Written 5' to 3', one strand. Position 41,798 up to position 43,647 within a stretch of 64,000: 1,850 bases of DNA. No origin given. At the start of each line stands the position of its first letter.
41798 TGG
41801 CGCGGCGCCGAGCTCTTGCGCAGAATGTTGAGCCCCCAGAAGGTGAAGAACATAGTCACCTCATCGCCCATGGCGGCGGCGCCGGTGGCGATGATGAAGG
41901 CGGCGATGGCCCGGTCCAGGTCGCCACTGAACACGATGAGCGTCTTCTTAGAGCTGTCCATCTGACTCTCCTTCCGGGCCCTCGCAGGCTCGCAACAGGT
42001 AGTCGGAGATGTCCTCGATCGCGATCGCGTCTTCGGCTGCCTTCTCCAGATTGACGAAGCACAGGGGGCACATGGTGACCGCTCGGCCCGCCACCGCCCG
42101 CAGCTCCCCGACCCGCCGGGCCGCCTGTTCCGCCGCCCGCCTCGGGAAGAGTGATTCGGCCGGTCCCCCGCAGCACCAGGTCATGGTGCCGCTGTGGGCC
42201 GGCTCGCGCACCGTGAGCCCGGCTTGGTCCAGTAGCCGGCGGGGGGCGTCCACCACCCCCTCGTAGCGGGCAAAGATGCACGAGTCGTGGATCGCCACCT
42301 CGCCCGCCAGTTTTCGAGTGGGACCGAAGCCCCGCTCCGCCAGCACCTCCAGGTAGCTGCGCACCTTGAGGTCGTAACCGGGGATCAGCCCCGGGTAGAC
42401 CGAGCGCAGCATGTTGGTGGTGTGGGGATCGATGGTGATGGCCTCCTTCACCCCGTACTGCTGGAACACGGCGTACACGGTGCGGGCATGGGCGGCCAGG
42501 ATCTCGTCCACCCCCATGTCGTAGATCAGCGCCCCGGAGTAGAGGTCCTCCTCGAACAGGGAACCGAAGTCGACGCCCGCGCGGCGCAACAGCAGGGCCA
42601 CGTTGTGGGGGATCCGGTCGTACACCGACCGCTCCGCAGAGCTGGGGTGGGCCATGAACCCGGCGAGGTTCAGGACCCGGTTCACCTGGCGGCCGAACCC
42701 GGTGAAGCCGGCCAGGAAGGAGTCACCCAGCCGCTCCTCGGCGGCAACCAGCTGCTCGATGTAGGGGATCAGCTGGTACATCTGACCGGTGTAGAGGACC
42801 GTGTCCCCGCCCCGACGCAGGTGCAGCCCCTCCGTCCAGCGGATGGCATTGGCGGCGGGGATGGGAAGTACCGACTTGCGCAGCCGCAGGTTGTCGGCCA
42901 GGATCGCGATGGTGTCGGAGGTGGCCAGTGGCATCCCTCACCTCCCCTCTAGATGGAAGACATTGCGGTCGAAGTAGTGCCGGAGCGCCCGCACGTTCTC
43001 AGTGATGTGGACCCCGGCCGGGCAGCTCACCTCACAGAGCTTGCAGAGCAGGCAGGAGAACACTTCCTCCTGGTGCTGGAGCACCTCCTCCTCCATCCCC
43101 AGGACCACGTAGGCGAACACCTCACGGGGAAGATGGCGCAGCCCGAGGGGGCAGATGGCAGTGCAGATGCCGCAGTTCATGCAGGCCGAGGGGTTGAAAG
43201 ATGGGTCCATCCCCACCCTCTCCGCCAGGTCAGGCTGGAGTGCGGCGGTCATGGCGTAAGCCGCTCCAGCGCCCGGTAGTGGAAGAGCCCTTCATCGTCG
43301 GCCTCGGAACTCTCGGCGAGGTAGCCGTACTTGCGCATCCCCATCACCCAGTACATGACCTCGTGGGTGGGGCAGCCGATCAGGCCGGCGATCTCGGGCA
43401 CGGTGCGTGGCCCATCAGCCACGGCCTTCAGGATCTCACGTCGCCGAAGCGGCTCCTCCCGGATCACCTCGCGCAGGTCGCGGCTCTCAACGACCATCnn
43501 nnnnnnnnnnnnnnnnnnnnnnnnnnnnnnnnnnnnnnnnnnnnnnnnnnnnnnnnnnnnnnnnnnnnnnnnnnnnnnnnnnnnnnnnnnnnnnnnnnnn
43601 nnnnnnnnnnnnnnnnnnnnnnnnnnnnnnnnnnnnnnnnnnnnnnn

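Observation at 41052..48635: Nine-gene tusA-mvhD-hdrL-hdrA-wHTH-hdrC-hdrB-dsrE-dsrE operon: candidate NAD(P)H-linked, electron-bifurcating Hdr-like complex acting on carrier-bound sulfur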

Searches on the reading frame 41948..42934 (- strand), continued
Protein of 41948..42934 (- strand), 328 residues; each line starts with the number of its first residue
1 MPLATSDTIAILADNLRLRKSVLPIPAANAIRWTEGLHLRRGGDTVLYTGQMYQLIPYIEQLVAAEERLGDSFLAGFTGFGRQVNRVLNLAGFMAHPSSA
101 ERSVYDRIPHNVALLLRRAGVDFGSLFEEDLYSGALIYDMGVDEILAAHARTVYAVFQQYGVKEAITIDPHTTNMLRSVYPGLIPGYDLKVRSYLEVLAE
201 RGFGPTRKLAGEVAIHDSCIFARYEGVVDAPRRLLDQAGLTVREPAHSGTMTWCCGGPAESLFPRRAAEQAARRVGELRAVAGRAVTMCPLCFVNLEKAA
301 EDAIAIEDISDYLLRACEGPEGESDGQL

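Call 72: search_dna_similar(query=window:41948-42934:-, collection=plasmids, mode=protein, max_evalue=1e-10, max_rows=10)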
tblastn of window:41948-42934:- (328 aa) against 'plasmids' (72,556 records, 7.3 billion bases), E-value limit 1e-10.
Records with a match: 17; places in all: 18; records where one place covers at least 80% of the query: 0.
Best place of each record, by identity: <60% 17.
By first word of the organism name: Paraburkholderia 3; Bacillus 2; Agrobacterium 2; Paracoccus 2; Azospirillum 2; Priestia 1; Shinella 1; Paenibacillus 1; Niallia 1; Azoarcus 1; and 1 more.
By predicted mobility (MOB-suite, as given by PLSDB): non-mobilizable 12; mobilizable 4; conjugative 1.
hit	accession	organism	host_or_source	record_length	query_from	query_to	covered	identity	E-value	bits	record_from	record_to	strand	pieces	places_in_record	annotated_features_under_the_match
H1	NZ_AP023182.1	Paraburkholderia sp. PGU19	Physopelta gutta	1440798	107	290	56%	31.6%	3e-15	84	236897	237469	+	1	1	record has no annotation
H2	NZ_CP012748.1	Paraburkholderia caribensis MBA4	soil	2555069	107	290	56%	30.4%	1e-13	79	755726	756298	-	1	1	none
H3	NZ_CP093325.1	Bacillus sp. N5-665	whole organism,peat soil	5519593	107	294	57%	29.1%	6e-13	77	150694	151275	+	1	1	none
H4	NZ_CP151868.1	Bacillus thuringiensis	tobacco,mixed culture,leaves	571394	107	294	57%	28.6%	2e-12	76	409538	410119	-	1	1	(Fe-S)-binding protein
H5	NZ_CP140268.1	Priestia megaterium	Single cell,ginseng rhizosphere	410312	105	296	59%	27.5%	6e-12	74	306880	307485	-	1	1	(Fe-S)-binding protein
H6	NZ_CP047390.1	Agrobacterium sp. CGMCC 11546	whole organism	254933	112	290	55%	29.5%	3e-12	75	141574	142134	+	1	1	(Fe-S)-binding protein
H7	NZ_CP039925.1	Agrobacterium tumefaciens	-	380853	112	290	55%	29.5%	4e-12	75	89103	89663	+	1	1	(Fe-S)-binding protein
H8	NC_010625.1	Paraburkholderia phymatum STM815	-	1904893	107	290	56%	27.7%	4e-13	77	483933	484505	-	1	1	record has no annotation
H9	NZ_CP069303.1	Shinella sp. PSBB067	monoisolate,Minnesota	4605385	112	256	44%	34.9%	2e-11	72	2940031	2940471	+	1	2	none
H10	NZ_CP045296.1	Paenibacillus cellulositrophicus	cell culture,Thai soil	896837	107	294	57%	26.8%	4e-12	74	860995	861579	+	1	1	(Fe-S)-binding protein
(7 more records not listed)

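Call 75: search_protein_representatives(protein=window:41948-42934:-)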
Query: 328 residues. Proteins with E-value up to 0.001 (for the whole library): 2788; up to 1e-10: 758; up to 1e-30: 113. The best 150 are listed.
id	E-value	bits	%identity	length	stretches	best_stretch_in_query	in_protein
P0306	1.8e-120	418.3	59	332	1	3-316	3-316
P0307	2.1e-104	365.5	60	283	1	1-280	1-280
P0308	1.2e-96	340.0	51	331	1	1-313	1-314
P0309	1.0e-81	291.0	48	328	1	5-316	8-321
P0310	3.9e-78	279.2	63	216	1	1-203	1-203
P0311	1.8e-74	267.2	61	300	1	2-204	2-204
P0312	3.4e-74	266.3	39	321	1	1-319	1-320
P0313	2.1e-71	257.1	40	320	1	8-316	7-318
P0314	1.2e-69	251.3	39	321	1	7-316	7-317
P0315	1.9e-68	247.4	42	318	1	1-316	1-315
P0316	1.2e-65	238.2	47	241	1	81-316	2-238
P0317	5.3e-65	236.1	52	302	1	52-320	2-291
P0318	2.5e-64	233.9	64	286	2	156-272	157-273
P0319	7.8e-64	232.2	40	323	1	11-315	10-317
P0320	2.9e-63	230.4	56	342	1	75-256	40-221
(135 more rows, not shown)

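Call 80: find_related_loci(query=A4, collection=metagenome_contigs, flank=8000)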
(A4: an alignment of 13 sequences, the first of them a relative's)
Query A4 (429 aa) in metagenome_contigs; peptide patterns used: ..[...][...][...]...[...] (x = any residue, [..] = any of these).
391 stretches matched a pattern; 99 encode a relative of the query (tblastn E <= 1e-3); the best 80 are kept; 80 distinct loci.
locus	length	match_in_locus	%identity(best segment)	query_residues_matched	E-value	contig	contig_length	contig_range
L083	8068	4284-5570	100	1-429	0e+0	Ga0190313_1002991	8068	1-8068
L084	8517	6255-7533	44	6-427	5e-99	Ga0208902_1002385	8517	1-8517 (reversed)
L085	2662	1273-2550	31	6-427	1e-63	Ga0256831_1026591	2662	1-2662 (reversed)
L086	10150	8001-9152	36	8-407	3e-62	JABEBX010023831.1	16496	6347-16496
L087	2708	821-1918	32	3-407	2e-62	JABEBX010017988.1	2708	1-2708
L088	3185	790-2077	35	2-425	6e-64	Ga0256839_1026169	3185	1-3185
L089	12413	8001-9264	34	6-423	8e-61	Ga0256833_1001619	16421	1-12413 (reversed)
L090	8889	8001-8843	39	128-423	1e-57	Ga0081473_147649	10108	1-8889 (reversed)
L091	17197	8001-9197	32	7-427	2e-57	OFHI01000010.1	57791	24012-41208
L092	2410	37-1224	33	8-423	4e-58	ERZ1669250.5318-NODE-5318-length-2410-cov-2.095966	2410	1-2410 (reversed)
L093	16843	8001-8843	38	128-423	2e-57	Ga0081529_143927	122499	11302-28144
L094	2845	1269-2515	34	2-411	2e-57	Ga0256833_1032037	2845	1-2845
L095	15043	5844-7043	31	2-423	8e-57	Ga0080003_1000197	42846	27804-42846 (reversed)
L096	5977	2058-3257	31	2-423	7e-57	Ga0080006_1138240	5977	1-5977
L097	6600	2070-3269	31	2-423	7e-57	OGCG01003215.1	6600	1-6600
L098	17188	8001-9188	32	3-425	8e-56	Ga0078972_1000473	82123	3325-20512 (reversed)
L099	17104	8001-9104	36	9-407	1e-55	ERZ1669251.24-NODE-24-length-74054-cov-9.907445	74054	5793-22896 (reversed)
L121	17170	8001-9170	32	8-423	4e-51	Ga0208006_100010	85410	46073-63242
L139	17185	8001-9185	32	3-423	3e-47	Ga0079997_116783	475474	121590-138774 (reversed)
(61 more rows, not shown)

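Call 83: search_protein_families(library=pfam, proteins=[L091:6587-7978:+, L098:6586-7989:+, L139:6457-7854:+, L099:6601-7980:+, L121:6581-7978:+, L091:9255-10511:+, L098:5788-6564:+, L121:9441-10829:+], max_evalue=0.00001)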
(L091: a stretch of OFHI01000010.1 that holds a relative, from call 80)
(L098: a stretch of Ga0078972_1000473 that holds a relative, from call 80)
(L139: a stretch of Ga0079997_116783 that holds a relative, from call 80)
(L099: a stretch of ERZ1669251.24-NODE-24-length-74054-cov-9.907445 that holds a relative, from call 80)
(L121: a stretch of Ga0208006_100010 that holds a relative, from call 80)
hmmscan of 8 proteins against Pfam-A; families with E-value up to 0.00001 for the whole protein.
L091:6587-7978:+ (463 aa): 2 families
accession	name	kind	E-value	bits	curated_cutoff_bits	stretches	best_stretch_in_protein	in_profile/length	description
PF02913.24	FAD-oxidase_C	-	3.2e-58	197.8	21.2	1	215-461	4-248/248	FAD linked oxidases, C-terminal domain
PF01565.28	FAD_binding_4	-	1.4e-44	151.6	26.4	1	37-175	1-138/139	FAD binding domain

L098:6586-7989:+ (467 aa): 2 families
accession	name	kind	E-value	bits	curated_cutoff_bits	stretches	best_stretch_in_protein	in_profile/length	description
PF02913.24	FAD-oxidase_C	-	1.9e-59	201.8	21.2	1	223-466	7-248/248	FAD linked oxidases, C-terminal domain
PF01565.28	FAD_binding_4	-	2.7e-41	141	26.4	1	43-180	2-138/139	FAD binding domain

L139:6457-7854:+ (465 aa): 2 families
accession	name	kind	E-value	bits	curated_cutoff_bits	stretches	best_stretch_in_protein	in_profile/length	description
PF02913.24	FAD-oxidase_C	-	2.1e-57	195.1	21.2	1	219-463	7-248/248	FAD linked oxidases, C-terminal domain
PF01565.28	FAD_binding_4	-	6.9e-44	149.4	26.4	1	38-176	1-138/139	FAD binding domain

L099:6601-7980:+ (459 aa): 2 families
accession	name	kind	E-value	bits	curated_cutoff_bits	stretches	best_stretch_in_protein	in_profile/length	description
PF02913.24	FAD-oxidase_C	-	6.9e-54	183.6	21.2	1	217-456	7-248/248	FAD linked oxidases, C-terminal domain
PF01565.28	FAD_binding_4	-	9e-42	142.5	26.4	1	36-175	1-139/139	FAD binding domain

L121:6581-7978:+ (465 aa): 2 families
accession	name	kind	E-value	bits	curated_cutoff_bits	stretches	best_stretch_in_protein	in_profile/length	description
PF02913.24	FAD-oxidase_C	-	3.2e-58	197.8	21.2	1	214-463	2-248/248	FAD linked oxidases, C-terminal domain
PF01565.28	FAD_binding_4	-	5.7e-44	149.6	26.4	1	38-175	1-137/139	FAD binding domain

L091:9255-10511:+ (418 aa): 2 families
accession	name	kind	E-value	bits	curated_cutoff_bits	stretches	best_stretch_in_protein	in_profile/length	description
PF07690.21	MFS_1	-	3.6e-29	102.2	33.4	2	36-368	19-343/347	Major Facilitator Superfamily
PF05977.19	MFS_3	-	7.1e-13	48.3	27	1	30-404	27-393/524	Transmembrane secretion effector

L098:5788-6564:+ (258 aa): 2 families
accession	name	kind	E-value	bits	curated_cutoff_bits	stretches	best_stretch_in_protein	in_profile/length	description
PF00175.26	NAD_binding_1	-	5.3e-12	46.8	22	1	103-198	1-106/109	Oxidoreductase NAD-binding domain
PF10418.14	DHODB_Fe-S_bind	-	2.6e-11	43.5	23.9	1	218-250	1-40/41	Iron-sulfur cluster binding domain of dihydroorotate dehydrogenase B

L121:9441-10829:+ (462 aa): 3 families
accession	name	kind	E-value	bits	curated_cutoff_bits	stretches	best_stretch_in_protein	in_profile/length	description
PF19289.4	PmbA_TldD_3rd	-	2.1e-62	210.6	22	1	227-459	1-219/220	PmbA/TldA metallopeptidase C-terminal domain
PF01523.21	PmbA_TldD_1st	-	5.8e-16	58.8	20.9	1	19-83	1-65/65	PmbA/TldA metallopeptidase domain 1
PF19290.4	PmbA_TldD_2nd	-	8.1e-16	58.9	20.9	1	113-220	2-109/109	PmbA/TldA metallopeptidase central domain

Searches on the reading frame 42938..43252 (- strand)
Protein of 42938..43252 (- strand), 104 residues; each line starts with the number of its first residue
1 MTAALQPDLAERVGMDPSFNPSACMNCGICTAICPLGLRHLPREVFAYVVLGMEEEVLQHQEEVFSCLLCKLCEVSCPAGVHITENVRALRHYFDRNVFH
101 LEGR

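Call 4: search_protein_families(library=pfam, proteins=[window:42938-43252:-], max_evalue=0.01)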
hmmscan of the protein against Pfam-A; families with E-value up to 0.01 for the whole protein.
window:42938-43252:- (104 aa): 14 families
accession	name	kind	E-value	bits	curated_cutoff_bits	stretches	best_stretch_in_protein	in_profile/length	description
PF13534.11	Fer4_17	-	2.3e-10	41.3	22.2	1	23-81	1-60/61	4Fe-4S dicluster domain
PF13183.11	Fer4_8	-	2.7e-09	37.8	27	1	22-81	3-68/68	4Fe-4S dicluster domain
PF13187.11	Fer4_9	-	7.7e-09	35.9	27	2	23-36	36-49/52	4Fe-4S dicluster domain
PF12838.12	Fer4_7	-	2.5e-08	34.7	27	1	15-37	29-51/52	4Fe-4S dicluster domain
PF12837.12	Fer4_6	-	1.2e-07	31.8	25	1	17-35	2-20/24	4Fe-4S binding domain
PF12797.12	Fer4_2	-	1.8e-07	31.1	24.5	1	17-35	3-21/22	4Fe-4S binding domain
PF00037.32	Fer4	-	2.4e-07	30.7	21.1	1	18-36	2-20/24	4Fe-4S binding domain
PF12800.12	Fer4_4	-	7.2e-07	29.5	24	1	21-35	1-15/17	4Fe-4S binding domain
PF13237.11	Fer4_10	-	1.3e-06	28.7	25.5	1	18-78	3-53/53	4Fe-4S dicluster domain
PF13746.11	Fer4_18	-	2.1e-05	25.1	27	0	55-86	49-80/114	4Fe-4S dicluster domain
PF14697.11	Fer4_21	-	0.0002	21.8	35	0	22-36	39-53/59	4Fe-4S dicluster domain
PF25160.1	LdpA_Fe-S-bd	-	0.0027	17.9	27.6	0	22-38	26-42/49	LdpA Fe-S cluster-binding domain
PF17179.9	Fer4_22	-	0.0032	18.7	27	0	24-35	2-13/95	4Fe-4S dicluster domain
PF12798.12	Fer4_3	-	0.0084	17.3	27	0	67-80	1-14/15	4Fe-4S binding domain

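Call 5: search_protein_families(library=ncbifam, proteins=[window:42938-43252:-], max_evalue=0.01)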
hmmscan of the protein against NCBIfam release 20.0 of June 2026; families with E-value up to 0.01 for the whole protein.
window:42938-43252:- (104 aa): 46 families (the best 25 are shown)
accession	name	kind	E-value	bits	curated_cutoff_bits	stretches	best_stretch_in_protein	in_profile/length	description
TIGR03290.1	CoB_CoM_SS_C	equivalog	1.9e-12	47.4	160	1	23-93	3-74/144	CoB--CoM heterodisulfide reductase subunit C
NF041890.1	hdrC_Methbact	equivalog_domain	2.8e-09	36.8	270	1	22-91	29-98/192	ferredoxin:CoB-CoM heterodisulfide reductase subunit HdrC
NF041779.1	hetero_SS_HdrC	equivalog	7.3e-08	32.1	350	1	22-91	31-100/198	ferredoxin:CoB-CoM heterodisulfide reductase subunit HdrC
NF042909.1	FMH_DH_FwdF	exception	1.6e-07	30.8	375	1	18-80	11-70/336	tungsten-dependent formylmethanofuran dehydrogenase subunit FwdF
TIGR01945.1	rnfC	subfamily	3.5e-07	29.1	245.95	1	20-90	361-427/435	RnfABCDGE type electron transport complex subunit C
NF038018.1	qmoC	equivalog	9.9e-07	28.5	300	1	23-94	19-91/360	quinone-interacting membrane-bound oxidoreductase complex subunit QmoC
NF007205.0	PRK09626.1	equivalog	5.9e-06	26.3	93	1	20-79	15-68/105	2-oxoglutarate-acceptor oxidoreductase subunit OorD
NF003454.1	PRK05035.1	equivalog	6.4e-06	24.9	345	1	15-86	360-427/556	electron transport complex subunit RsxC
NF008369.0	PRK11168.1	equivalog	7.4e-06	25.1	278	1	22-89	11-82/401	anaerobic glycerol-3-phosphate dehydrogenase subunit C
NF040612.1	F420_dehyd_FpoI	exception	1.3e-05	25.1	180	1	7-81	27-98/135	F420H2 dehydrogenase subunit FpoI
TIGR03379.1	glycerol3P_GlpC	equivalog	1.3e-05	24.2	279.9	1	23-95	6-82/397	anaerobic glycerol-3-phosphate dehydrogenase subunit GlpC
NF008434.0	PRK11274.1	equivalog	1.6e-05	24.1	333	1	23-98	24-106/409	glycolate oxidase subunit GlcF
NF004616.0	PRK05950.1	subfamily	1.7e-05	24.1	228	1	56-93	195-232/238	succinate dehydrogenase iron-sulfur subunit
NF041837.1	rnfC_Methano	equivalog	1.8e-05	23.8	650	1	22-89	358-421/438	Rnf electron transport complex subunit RnfC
NF005505.0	PRK07118.1-4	equivalog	2.2e-05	24.1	378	1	17-85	166-237/265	Fe-S cluster domain-containing protein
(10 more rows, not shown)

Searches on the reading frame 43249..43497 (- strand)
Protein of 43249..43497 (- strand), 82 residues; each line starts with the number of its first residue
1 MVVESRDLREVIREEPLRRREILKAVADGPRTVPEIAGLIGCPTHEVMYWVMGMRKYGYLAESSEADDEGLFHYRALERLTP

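Call 4: search_protein_families(library=pfam, proteins=[window:43249-43497:-], max_evalue=0.01)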
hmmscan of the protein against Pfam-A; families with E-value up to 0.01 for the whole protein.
window:43249-43497:- (82 aa): 2 families
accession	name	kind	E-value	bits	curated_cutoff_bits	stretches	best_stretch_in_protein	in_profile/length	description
PF01022.26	HTH_5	-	0.0038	17.5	22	1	18-37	3-22/47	Bacterial regulatory protein, arsR family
PF12840.13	HTH_20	-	0.0053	17.1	27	1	19-49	6-37/51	Helix-turn-helix domain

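Call 5: search_protein_families(library=ncbifam, proteins=[window:43249-43497:-], max_evalue=0.01)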
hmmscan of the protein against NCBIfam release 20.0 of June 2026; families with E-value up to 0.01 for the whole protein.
window:43249-43497:- (82 aa): 0 families

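Call 44: find_homologous_proteins(query=window:43249-43497:-, max_evalue=0.001)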
Query window:43249-43497:- (82 aa): 255 proteins with E <= 0.001 among 261 candidates; the best 120 are listed.
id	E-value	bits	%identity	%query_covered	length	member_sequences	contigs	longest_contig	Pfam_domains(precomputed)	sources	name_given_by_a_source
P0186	1.7e-46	173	96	100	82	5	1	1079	-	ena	-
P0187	1.6e-43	163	90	100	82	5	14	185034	-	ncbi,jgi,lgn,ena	jgi:DNA-directed RNA polymerase specialized sigma24 family protein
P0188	7.2e-39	149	87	100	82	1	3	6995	-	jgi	jgi:hypothetical protein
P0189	3.3e-38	147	85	100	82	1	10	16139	-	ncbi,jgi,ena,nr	ncbi:MAG: MarR family transcriptional regulator [Candidatus Dormibacteraeota bacterium]|jgi:hypothet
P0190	2.0e-30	122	75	96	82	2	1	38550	-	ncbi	ncbi:MAG: MarR family transcriptional regulator [Candidatus Dormiibacterota bacterium]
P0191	3.8e-29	118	75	94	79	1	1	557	-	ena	-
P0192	1.7e-26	109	65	96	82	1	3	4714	-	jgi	jgi:hypothetical protein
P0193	2.2e-26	109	66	93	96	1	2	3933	PF12840.14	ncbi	-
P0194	2.4e-26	109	63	96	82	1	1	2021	-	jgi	jgi:hypothetical protein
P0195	4.2e-26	108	65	91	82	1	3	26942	-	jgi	jgi:hypothetical protein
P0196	5.4e-26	108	66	78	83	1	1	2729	-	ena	-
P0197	6.7e-26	107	62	96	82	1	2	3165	-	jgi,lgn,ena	-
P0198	8.6e-26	107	59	96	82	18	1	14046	-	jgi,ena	jgi:hypothetical protein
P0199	8.9e-26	107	65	96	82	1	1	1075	-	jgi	jgi:hypothetical protein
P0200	8.9e-26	107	61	96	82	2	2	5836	-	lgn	-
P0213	1.3e-24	103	68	88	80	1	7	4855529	-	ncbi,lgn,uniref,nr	ncbi:hypothetical protein [Desulfoscipio gibsoniae]|uniref:Transcriptional regulator n=1 Tax=Desulfo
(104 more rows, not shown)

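Call 45: find_encoding_contigs(protein=P0213, flank=10000, max_places=2)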
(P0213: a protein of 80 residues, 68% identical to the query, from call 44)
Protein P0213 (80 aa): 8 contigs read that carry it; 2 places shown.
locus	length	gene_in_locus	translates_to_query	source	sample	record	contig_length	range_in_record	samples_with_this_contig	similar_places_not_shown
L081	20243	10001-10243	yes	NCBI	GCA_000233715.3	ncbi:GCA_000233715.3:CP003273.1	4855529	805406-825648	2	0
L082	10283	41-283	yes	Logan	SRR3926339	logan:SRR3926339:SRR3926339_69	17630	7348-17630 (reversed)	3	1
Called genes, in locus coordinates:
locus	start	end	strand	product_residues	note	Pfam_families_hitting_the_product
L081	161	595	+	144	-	-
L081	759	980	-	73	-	-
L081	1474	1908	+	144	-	PF12953:DUF3842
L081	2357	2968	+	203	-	PF04982:TM_HPP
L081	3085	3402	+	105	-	PF00190:Cupin_1 (faint), PF07883:Cupin_2, PF02311:AraC_binding (weak)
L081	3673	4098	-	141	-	PF02583:Trns_repr_metal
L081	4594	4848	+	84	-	PF01206:TusA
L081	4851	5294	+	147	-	PF02662:FlpD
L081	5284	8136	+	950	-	PF00890:FAD_binding_2 (weak), PF07992:Pyr_redox_2 (weak), PF12831:FAD_oxidored (weak), PF14691:Fer4_20, PF00890:FAD_binding_2 (weak), PF01266:DAO (weak), PF07992:Pyr_redox_2, PF13450:NAD_binding_8, +10 more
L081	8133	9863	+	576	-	PF07992:Pyr_redox_2 (weak), PF00890:FAD_binding_2 (weak), PF12831:FAD_oxidored, PF13450:NAD_binding_8 (weak), PF13237:Fer4_10 (faint), PF14697:Fer4_21, PF12838:Fer4_7 (weak)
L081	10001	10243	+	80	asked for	-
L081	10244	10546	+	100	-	PF12838:Fer4_7 (faint), PF13187:Fer4_9 (faint), PF12797:Fer4_2 (faint), PF13183:Fer4_8, PF13534:Fer4_17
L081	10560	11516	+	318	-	PF02754:CCG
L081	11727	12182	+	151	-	PF02635:DsrE, PF13686:DrsE_2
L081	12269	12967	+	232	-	PF01791:DeoC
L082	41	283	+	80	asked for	-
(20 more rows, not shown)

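Call 58: predict_structure(alignment_id=A3)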
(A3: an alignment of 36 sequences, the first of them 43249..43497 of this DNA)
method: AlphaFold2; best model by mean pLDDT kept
length: 82 residues; sequences in the alignment: 36
mean_pLDDT: 89.6   pTM: 0.80
mean pLDDT of the five models: 89.6, 89.1, 88.2, 86.8, 82.8
residues with pLDDT >= 90: 64; 70-90: 9; 50-70: 4; < 50: 5
segments of 3 or more residues with pLDDT < 50: 80-82
pLDDT, mean of each block of 10 residues (from residue 1): 72 90 95 98 95 94 95 85 43
secondary structure, 60 per line:
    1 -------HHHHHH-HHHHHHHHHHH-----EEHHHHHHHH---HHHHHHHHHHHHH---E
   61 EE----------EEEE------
elements in order: H8-13 H15-25 H33-40 H44-56 E60-62 E73-76

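Call 62: fold_search(model_id=the predicted structure, library=pdb)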
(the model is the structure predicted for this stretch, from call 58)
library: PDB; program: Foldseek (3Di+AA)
matches with E <= 10: 1839; with E <= 0.001: 1
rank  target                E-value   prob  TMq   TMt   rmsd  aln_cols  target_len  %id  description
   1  4a6d                  5.5e-04  1.00  0.60  0.17   3.6        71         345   17  Crystal structure of human N-acetylserotonin methyltransferase (ASMT) in complex with SAM (released 2012-11-07)
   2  6kf4_G                1.9e-03  1.00  0.68  0.37   4.8        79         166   19  Cryo-EM structure of Thermococcus kodakarensis RNA polymerase (released 2020-07-01)
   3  3gfj                  2.0e-03  1.00  0.63  0.39   4.9        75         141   19  Crystal structure of the ST1710 mutant (R89A) protein (released 2009-08-25)
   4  2kko_MODEL_1_A        2.0e-03  1.00  0.64  0.50  11.9        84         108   21  Solution NMR structure of the homodimeric winged helix-turn-helix DNA-binding domain (fragment 1-100) Mb0332 f (released 2009-08-11)
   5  5jls                  2.0e-03  1.00  0.63  0.40   7.3        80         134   16  Crystal Structure of Adhesin competence repressor (AdcR) from Streptococcus pyogenes (C-terminally His tagged) (released 2017-05-03)
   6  3gfl                  2.3e-03  1.00  0.60  0.37   6.0        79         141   20  Crystal structure of the ST1710 mutant (R90A) protein (released 2009-08-25)
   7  6j0e_A                2.4e-03  1.00  0.65  0.45   4.9        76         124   25  Structures of two ArsR As(III)-responsive repressors: implications for the mechanism of derepression (released 2019-07-03)
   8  2a61_A                2.9e-03  1.00  0.62  0.38   6.3        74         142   20  The crystal structure of transcriptional regulator Tm0710 from Thermotoga maritima (released 2005-07-19)
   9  2yr2_B                3.8e-03  1.00  0.61  0.38   5.0        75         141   19  Crystal Structure of the Hypothetical regulator from Sulfolobus tokodaii (released 2007-10-02)
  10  2yr2_A                3.8e-03  1.00  0.61  0.37   5.0        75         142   19  Crystal Structure of the Hypothetical regulator from Sulfolobus tokodaii (released 2007-10-02)
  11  4yif_B                4.1e-03  1.00  0.66  0.40   5.5        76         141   10  Crystal structure of Rv0880 (released 2015-06-10)
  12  3gfm                  4.1e-03  1.00  0.58  0.36   6.0        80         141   20  Crystal structure of the ST1710 mutant (K91A) protein (released 2009-08-25)
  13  1lj9_B                4.3e-03  1.00  0.63  0.38   4.5        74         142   14  The crystal structure of the transcriptional regulator SlyA (released 2003-01-21)
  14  5yhx_N                4.6e-03  1.00  0.63  0.37   1.7        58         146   19  Structure of Lactococcus lactis ZitR, wild type (released 2017-12-06)
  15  5yi0_A                4.6e-03  1.00  0.58  0.35   3.0        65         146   15  Structure of Lactococcus lactis ZitR, C30AH42A mutant (released 2017-12-06)
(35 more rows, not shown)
